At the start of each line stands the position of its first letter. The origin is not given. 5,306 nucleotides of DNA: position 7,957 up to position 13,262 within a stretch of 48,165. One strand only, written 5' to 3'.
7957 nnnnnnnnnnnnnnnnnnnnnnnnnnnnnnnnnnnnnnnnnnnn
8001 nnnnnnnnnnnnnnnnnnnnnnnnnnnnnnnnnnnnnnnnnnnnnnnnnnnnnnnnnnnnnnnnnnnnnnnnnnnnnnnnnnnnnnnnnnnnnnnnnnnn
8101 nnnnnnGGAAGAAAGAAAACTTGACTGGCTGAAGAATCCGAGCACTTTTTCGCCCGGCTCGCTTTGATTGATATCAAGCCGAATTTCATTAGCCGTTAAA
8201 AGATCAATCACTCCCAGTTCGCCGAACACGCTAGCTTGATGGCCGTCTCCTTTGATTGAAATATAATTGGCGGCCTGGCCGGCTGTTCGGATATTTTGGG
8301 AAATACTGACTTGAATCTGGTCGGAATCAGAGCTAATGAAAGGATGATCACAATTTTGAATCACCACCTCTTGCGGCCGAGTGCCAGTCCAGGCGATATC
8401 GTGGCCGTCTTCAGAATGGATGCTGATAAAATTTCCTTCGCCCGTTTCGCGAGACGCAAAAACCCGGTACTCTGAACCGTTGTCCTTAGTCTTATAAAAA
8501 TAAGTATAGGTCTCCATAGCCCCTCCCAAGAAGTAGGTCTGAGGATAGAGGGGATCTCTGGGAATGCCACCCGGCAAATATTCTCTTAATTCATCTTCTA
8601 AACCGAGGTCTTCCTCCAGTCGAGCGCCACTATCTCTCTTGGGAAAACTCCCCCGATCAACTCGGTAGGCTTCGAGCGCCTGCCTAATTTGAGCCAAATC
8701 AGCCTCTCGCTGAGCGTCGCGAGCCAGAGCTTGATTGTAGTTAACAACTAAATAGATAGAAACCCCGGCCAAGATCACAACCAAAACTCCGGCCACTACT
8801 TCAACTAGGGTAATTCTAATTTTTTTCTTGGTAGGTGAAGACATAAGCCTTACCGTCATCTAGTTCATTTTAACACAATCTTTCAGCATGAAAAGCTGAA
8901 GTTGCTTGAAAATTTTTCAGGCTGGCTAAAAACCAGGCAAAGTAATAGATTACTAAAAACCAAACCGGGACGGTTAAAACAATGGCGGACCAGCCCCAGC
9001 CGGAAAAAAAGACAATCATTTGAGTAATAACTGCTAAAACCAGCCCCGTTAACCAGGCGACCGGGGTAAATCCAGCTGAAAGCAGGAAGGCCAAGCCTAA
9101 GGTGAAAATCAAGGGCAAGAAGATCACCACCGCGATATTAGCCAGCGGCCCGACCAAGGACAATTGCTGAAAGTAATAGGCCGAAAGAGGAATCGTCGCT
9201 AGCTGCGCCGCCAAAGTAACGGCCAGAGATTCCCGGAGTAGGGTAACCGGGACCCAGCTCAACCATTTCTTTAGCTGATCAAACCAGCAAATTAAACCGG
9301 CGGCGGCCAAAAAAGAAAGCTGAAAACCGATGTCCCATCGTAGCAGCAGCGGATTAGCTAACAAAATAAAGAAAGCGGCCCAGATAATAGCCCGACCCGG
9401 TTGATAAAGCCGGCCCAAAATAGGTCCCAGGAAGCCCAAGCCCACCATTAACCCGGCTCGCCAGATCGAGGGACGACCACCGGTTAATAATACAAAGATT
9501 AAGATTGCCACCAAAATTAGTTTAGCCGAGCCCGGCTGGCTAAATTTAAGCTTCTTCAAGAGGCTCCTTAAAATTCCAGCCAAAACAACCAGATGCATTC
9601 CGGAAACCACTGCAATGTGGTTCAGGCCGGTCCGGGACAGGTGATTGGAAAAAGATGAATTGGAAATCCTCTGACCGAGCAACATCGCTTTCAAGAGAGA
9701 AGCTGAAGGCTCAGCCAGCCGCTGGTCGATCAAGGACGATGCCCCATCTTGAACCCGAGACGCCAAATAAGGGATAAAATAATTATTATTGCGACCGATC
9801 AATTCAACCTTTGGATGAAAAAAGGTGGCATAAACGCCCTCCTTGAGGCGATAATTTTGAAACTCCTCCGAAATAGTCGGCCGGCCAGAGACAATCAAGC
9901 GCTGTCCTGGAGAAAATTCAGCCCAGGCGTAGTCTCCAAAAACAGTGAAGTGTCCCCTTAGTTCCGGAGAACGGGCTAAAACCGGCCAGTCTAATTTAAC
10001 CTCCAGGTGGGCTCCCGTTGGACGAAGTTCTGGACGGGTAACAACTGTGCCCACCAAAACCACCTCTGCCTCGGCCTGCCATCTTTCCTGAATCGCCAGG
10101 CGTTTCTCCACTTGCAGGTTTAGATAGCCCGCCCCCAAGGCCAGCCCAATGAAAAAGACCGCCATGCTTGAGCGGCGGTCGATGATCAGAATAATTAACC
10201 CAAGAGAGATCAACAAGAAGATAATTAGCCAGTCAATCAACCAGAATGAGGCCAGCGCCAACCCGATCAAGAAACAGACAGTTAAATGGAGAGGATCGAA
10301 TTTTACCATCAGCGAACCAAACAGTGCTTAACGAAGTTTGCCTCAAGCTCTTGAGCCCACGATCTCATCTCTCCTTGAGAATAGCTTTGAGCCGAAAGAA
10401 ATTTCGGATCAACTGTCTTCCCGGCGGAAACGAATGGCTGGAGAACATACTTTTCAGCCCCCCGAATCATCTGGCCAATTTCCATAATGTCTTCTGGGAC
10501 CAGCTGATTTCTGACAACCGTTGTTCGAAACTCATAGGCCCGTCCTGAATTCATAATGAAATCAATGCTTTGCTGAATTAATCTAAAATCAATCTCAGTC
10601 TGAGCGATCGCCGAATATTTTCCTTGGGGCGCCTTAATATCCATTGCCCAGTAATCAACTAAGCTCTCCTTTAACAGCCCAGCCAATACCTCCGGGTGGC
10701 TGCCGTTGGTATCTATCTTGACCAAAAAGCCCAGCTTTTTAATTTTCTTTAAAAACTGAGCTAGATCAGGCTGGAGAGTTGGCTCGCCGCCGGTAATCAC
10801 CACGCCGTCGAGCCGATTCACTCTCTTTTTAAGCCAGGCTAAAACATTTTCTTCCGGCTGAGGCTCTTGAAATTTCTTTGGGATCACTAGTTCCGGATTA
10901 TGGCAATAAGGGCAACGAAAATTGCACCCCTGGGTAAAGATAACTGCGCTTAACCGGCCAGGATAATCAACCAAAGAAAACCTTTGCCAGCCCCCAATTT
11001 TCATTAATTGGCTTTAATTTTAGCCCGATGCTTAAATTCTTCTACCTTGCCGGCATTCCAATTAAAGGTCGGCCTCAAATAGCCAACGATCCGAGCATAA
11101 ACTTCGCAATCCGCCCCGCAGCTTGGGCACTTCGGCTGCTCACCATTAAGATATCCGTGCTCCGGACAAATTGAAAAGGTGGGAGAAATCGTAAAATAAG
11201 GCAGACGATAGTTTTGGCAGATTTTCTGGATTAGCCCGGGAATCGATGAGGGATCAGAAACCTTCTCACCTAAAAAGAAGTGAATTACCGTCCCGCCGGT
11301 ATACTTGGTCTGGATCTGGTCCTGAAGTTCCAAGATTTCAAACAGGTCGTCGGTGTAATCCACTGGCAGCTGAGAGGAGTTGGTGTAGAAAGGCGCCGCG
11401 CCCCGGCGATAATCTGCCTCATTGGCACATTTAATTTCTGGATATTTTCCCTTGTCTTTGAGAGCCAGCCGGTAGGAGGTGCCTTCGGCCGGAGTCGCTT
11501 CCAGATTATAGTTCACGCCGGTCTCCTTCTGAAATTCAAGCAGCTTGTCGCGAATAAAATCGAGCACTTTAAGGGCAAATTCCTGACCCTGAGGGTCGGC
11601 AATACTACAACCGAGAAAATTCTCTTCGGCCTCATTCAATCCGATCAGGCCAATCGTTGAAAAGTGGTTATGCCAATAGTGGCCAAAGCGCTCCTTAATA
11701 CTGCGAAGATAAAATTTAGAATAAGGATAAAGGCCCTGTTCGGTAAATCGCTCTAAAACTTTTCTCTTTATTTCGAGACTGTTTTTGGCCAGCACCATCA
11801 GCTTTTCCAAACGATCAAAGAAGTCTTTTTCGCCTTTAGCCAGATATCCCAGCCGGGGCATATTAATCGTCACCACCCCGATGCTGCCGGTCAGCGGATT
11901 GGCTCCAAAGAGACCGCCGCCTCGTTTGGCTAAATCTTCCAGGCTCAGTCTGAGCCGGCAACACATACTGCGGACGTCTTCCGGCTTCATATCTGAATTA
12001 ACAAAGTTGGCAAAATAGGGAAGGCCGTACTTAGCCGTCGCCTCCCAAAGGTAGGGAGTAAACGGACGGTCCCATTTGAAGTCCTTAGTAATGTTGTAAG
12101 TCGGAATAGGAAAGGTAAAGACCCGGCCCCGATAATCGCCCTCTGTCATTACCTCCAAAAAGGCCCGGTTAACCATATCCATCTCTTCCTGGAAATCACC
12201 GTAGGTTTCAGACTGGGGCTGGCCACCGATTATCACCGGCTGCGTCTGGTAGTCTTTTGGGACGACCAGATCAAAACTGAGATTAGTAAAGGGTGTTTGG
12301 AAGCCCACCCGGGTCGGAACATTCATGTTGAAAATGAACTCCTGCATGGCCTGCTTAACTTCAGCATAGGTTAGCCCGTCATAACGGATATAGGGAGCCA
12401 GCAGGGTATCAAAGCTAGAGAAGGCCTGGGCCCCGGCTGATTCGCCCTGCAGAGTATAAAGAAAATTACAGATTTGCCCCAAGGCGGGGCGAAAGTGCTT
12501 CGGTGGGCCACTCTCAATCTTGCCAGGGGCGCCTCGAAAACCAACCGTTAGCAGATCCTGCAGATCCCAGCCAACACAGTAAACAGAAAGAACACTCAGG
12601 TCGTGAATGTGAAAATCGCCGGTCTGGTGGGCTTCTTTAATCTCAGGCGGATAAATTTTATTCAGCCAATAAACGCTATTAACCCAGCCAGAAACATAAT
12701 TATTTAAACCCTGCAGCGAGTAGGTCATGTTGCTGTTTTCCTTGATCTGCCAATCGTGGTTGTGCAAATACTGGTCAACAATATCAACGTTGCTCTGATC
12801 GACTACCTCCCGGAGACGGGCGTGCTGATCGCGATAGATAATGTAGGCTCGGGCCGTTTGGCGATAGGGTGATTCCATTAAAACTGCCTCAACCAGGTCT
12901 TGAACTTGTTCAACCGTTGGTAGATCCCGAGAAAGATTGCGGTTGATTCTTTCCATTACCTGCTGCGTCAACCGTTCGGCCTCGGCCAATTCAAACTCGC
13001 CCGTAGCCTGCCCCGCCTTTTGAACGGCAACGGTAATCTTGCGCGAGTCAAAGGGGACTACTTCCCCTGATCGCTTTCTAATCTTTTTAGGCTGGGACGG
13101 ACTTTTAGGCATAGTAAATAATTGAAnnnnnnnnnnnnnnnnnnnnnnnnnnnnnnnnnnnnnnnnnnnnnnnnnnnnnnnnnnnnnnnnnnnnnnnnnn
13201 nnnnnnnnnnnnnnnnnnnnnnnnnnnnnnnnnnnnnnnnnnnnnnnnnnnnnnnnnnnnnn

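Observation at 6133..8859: Giant pilin-like protein: pseudopilin N-terminus fused to 14 tandem propeller-type repeats, adjacent to ComEC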

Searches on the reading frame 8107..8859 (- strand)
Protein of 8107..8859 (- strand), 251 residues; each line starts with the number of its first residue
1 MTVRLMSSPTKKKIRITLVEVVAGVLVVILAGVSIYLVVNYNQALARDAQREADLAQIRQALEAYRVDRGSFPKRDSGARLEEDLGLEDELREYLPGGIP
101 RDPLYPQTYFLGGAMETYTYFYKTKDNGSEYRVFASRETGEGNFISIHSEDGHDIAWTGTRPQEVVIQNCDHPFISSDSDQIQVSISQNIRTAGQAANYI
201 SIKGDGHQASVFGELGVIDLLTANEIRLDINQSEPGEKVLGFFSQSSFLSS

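Call 31: search_protein_representatives(alignment_id=A2)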
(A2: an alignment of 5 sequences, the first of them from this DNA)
Query: 5 sequences, 246 profile positions. Proteins with E-value up to 0.001 (for the whole library): 2785; up to 1e-10: 56; up to 1e-30: 2. The best 150 are listed.
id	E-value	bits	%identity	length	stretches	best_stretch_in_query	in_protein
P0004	2.7e-146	501.7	-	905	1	1-246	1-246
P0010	1.2e-76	273.6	-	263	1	8-246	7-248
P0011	5.2e-18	81.6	-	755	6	29-69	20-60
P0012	6.3e-18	81.3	-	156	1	6-152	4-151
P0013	2.3e-17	79.4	-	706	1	8-156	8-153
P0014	6.3e-17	78.0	-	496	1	11-198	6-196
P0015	1.0e-16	77.3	-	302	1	10-147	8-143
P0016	4.0e-16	75.4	-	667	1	9-154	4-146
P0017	1.2e-15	73.8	-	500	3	11-105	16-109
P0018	3.7e-15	72.2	-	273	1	6-157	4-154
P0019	5.4e-15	71.7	-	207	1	8-145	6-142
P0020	6.6e-15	71.4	-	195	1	11-154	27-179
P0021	1.5e-14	70.2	-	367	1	1-156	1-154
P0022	2.9e-14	69.3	-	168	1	10-149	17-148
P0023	3.5e-14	69.0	-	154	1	11-137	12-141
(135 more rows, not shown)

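Call 38: search_protein_families(library=pfam, alignment_id=A3, max_evalue=0.001)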
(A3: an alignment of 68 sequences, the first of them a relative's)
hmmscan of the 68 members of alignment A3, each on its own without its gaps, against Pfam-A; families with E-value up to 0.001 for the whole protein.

A. member 1, P0012 (156 aa): 1 family
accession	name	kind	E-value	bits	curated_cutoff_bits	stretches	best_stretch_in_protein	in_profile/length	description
PF07963.17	N_methyl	-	0.00019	21.3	21.2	1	4-28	2-26/27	Prokaryotic N-terminal methylation motif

B. families by the number of members that match (of 68 scanned): 33 families (the first 25 are shown)
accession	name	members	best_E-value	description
PF07963.17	N_methyl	51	1.7e-15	Prokaryotic N-terminal methylation motif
PF08334.16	T2SSG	35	7.1e-11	Type II secretion system (T2SS), protein G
PF13385.13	Laminin_G_3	10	1.1e-27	Concanavalin A-like lectin/glucanases superfamily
PF10102.14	DUF2341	4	8.3e-11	Domain of unknown function (DUF2341)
PF09603.15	Fib_succ_major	3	1.9e-35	Fibrobacter succinogenes major domain (Fib_succ_major)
PF05048.19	NosD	2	1.4e-20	Periplasmic copper-binding protein (NosD)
PF13229.12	Beta_helix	2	4.1e-16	Right handed beta helix region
PF13088.12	BNR_2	2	0.00017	BNR repeat-like domain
PF25390.1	WD40_RLD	1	3.3e-41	RCC1-like domain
PF00415.24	RCC1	1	1.1e-37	Regulator of chromosome condensation (RCC1) repeat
PF13540.12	RCC1_2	1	1.9e-35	Regulator of chromosome condensation (RCC1) repeat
PF13570.13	Beta-prop_ACSF4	1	3e-24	Beta-alanine-activating enzyme, beta-propeller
PF20009.4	GEVED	1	1.9e-20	GEVED domain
PF13360.13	PQQ_2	1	2e-20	Outer membrane protein assembly factor BamB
PF18911.6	PKD_4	1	3.9e-12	PKD domain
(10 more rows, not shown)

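Call 51: search_solved_structures(query=A2, max_evalue=1, show_alignments=1)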
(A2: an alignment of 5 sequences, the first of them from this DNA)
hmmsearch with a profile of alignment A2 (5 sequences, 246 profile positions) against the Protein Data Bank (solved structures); distinct sequences matched with E-value up to 1: 7.
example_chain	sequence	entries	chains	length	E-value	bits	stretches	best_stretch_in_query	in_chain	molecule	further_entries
5wda_A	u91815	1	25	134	0.0045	19.5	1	12-75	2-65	General secretion pathway protein G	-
9egp_A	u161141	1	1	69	0.016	17.7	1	6-68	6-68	Geopilin domain 1 protein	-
3fu1_A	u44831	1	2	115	0.035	16.6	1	39-115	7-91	General secretion pathway protein G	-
4lw9_A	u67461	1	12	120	0.047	16.1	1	40-115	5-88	Type II secretion system protein G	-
3gn9_A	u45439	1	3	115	0.055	15.9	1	39-114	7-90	Type II secretory pathway, pseudopilin EpsG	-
7t7y_A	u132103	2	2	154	0.13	14.7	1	180-236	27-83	Endoglucanase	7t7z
3g20_A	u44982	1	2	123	0.14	14.6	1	37-98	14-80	Type II secretion protein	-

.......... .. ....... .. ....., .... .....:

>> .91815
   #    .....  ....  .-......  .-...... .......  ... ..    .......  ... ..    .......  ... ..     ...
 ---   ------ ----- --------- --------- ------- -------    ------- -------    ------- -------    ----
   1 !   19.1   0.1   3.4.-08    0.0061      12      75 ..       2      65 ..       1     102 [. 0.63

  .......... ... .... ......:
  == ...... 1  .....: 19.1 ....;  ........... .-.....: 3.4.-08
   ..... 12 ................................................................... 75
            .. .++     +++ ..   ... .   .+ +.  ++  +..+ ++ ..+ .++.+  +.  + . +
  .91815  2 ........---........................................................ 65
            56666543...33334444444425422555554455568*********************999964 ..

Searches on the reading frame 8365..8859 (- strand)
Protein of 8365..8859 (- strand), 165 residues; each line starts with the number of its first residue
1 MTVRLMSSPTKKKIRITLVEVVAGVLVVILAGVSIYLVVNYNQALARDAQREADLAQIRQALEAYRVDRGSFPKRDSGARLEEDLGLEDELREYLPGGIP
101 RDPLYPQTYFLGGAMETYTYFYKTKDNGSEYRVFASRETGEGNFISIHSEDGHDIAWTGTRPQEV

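Call 76: predict_structure(alignment_id=A5)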
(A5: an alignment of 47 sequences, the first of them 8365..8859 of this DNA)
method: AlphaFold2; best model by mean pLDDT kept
length: 165 residues; sequences in the alignment: 47
mean_pLDDT: 92.9   pTM: 0.81
mean pLDDT of the five models: 92.9, 92.3, 92.1, 91.9, 90.9
residues with pLDDT >= 90: 134; 70-90: 23; 50-70: 8; < 50: 0
segments of 3 or more residues with pLDDT < 50: none
pLDDT, mean of each block of 10 residues (from residue 1): 70 88 98 97 98 98 98 95 94 96 96 93 97 96 94 91 63
secondary structure, 60 per line:
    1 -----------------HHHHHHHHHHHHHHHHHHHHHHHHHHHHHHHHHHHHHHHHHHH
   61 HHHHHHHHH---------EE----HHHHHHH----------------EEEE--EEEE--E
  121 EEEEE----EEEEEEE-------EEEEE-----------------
elements in order: H18-69 H85-91 E108-111 E114-117 E120-125 E130-136 E144-148

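Call 78: fold_search(model_id=the predicted structure, library=pdb)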
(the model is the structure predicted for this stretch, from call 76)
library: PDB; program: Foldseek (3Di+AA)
matches with E <= 10: 92; with E <= 0.001: 0
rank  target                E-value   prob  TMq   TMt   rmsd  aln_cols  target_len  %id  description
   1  4bhr_B                5.8e-01  0.54  0.34  0.57   4.3       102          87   14  Structure of the TTHA1221 type IV pilin protein from Thermus thermophilus (released 2013-11-20)
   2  4l7k_D                5.8e-01  0.04  0.13  0.16  14.2       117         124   14  Crystal Structure of Ketosteroid Isomerase D38E from Pseudomonas Testosteroni (tKSI) (released 2013-07-03)
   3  4bhr_A                6.6e-01  0.57  0.34  0.62   3.9       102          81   14  Structure of the TTHA1221 type IV pilin protein from Thermus thermophilus (released 2013-11-20)
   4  1v2b_A                8.5e-01  0.04  0.14  0.15  12.4        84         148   15  Crystal Structure of PsbP Protein in the Oxygen-Evolving Complex of Photosystem II from Higher Plants (released 2004-05-18)
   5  1v2b_B                9.0e-01  0.04  0.15  0.16  12.8        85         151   16  Crystal Structure of PsbP Protein in the Oxygen-Evolving Complex of Photosystem II from Higher Plants (released 2004-05-18)
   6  5g2f_A                9.6e-01  0.11  0.22  0.36  10.4       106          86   15  Type IV-like competence pilin TTHA1222 from Thermus thermophilus (released 2016-09-14)
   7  3mql                  1.0e+00  0.16  0.20  0.16   9.2        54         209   17  Crystal structure of the fibronectin 6FnI1-2FnII7FnI fragment (released 2010-08-25)
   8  3unl_A                1.7e+00  0.02  0.13  0.17  13.9       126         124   13  Crystal structure of ketosteroid isomerase F54G from Pseudomonas testosteroni (released 2012-11-21)
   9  1ay2_A                1.8e+00  0.14  0.35  0.36  13.0       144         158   13  STRUCTURE OF THE FIBER-FORMING PROTEIN PILIN AT 2.6 ANGSTROMS RESOLUTION (released 1998-04-29)
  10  5dre                  1.8e+00  0.02  0.13  0.16  13.9       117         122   13  Crystal Structure of Ketosteroid Isomerase D38GP39GD99N mutant from Pseudomonas Testosteroni (tKSI) (released 2016-07-27)
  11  6uad                  1.9e+00  0.02  0.12  0.14  13.8       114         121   10  Ketosteroid isomerase (C. testosteroni) with truncated & designed loop for precise positioning of a catalytic E38 (released 2020-09-16)
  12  9a1f_R                2.7e+00  0.06  0.23  0.29  10.6       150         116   11  Integrative structure of the XcpGHIJK pseudo pilus filament model of a type II secretion system (released 2021-06-18)
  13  6uae_D                2.7e+00  0.02  0.14  0.18  13.7       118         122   11  Ketosteroid isomerase (C. testosteroni) with truncated & designed loop for precise positioning of a catalytic E38 (released 2020-09-16)
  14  1wj2_MODEL_1_A        2.8e+00  0.05  0.17  0.32   7.9        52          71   13  Solution Structure of the C-terminal WRKY Domain of AtWRKY4 (released 2004-11-28)
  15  2vu4                  2.8e+00  0.01  0.13  0.14  12.3        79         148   18  Structure of PsbP protein from Spinacia oleracea at 1.98 A resolution (released 2009-07-21)
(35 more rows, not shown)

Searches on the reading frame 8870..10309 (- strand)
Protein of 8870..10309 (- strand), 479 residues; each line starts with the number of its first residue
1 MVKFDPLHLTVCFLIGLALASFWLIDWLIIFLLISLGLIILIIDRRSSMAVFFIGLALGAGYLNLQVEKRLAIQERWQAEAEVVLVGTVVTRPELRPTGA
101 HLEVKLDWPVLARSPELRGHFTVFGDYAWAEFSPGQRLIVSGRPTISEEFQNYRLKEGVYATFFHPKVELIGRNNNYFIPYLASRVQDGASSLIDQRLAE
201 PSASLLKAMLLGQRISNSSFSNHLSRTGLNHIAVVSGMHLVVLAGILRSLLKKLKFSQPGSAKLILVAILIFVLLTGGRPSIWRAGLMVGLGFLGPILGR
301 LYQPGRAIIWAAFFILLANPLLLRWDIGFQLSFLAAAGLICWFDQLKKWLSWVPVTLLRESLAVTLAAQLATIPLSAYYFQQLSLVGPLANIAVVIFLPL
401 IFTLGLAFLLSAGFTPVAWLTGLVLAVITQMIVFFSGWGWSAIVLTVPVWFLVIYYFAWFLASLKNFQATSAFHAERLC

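Call 7: search_protein_families(library=pfam, proteins=[window:8870-10309:-], max_evalue=0.001)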
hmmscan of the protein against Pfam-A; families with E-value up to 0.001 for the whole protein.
window:8870-10309:- (479 aa): 2 families
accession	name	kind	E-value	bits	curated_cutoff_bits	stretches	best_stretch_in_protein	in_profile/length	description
PF03772.21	Competence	-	2e-42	145.9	23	1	217-462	10-263/270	Competence protein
PF13567.11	DUF4131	-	3.4e-10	40.3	31.6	1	27-152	7-138/165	Domain of unknown function (DUF4131)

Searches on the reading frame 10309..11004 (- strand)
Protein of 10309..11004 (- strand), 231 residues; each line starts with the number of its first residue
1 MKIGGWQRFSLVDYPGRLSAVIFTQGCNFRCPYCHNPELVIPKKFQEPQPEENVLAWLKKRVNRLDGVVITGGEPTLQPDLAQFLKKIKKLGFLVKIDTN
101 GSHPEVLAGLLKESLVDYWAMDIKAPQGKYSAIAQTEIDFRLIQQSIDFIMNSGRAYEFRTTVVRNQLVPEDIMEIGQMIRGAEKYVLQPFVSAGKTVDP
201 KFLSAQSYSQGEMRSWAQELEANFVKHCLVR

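Call 7: search_protein_families(library=pfam, proteins=[window:10309-11004:-], max_evalue=0.001)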
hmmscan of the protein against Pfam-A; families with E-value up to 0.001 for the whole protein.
window:10309-11004:- (231 aa): 2 families
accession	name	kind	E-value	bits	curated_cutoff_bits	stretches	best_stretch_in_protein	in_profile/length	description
PF04055.27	Radical_SAM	-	8.1e-21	75.3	29.5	1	21-155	1-141/166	Radical SAM superfamily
PF13353.11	Fer4_12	-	1.2e-09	39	22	1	20-93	8-82/137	4Fe-4S single cluster domain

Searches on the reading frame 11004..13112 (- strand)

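Call 7: search_protein_families(library=pfam, proteins=[window:11004-13112:-], max_evalue=0.001)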
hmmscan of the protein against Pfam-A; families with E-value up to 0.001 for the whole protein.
window:11004-13112:- (702 aa): 2 families
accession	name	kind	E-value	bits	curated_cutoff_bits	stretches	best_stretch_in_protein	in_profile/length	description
PF13597.11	NRDD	-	1.2e-197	658.5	26.2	1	125-697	1-560/562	Anaerobic ribonucleoside-triphosphate reductase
PF03477.21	ATP-cone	-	1.2e-24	87.1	25.8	1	10-98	2-87/88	ATP cone domain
